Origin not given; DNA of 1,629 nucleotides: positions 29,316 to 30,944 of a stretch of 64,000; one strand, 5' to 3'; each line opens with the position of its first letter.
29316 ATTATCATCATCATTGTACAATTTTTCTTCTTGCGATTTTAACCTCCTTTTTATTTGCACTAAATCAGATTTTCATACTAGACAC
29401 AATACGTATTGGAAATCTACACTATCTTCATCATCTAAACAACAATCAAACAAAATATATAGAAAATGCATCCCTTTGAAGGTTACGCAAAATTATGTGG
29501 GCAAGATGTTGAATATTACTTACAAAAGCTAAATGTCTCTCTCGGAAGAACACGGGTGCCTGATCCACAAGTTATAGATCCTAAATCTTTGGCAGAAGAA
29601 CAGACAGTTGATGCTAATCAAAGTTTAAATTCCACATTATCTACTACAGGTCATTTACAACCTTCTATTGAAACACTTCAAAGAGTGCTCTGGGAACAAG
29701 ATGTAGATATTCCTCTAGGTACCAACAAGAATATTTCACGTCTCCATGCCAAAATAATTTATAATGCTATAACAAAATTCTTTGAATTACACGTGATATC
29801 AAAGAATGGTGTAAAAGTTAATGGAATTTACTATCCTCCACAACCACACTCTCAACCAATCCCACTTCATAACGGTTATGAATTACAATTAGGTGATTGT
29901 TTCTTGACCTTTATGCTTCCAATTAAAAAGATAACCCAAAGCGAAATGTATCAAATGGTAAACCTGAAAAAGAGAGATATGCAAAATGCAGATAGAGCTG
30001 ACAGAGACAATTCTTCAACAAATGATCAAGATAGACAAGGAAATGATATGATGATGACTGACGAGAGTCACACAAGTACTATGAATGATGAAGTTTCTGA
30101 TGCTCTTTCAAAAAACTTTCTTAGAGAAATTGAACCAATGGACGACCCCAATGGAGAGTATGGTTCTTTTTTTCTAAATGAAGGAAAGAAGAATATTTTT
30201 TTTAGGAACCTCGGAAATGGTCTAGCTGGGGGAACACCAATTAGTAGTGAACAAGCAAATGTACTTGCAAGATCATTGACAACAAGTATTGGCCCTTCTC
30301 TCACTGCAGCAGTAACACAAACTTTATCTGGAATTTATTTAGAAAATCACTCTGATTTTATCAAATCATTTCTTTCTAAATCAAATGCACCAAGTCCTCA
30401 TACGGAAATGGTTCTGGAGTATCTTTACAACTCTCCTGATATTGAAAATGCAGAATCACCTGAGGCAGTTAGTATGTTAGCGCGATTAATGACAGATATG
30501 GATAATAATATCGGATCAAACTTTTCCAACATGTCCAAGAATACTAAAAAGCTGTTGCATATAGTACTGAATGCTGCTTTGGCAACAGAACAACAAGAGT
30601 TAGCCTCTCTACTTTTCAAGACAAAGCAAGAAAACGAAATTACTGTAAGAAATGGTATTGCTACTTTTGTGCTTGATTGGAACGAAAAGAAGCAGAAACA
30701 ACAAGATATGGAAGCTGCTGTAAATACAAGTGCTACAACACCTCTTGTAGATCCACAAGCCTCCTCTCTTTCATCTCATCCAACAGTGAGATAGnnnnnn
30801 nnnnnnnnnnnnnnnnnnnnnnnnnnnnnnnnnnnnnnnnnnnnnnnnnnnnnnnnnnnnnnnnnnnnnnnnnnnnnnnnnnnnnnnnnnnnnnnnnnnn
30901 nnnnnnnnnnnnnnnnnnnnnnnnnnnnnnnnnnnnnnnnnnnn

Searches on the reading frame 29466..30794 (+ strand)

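Call 23: search_protein_families(library=pfam, proteins=[window:29466-30794:+], max_evalue=0.00001)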
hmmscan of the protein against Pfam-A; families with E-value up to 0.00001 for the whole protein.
window:29466-30794:+ (442 aa): 1 family
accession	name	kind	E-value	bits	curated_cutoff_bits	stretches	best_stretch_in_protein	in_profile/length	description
PF00498.31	FHA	-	9.9e-07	29.6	20.7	1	78-143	7-67/67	FHA domain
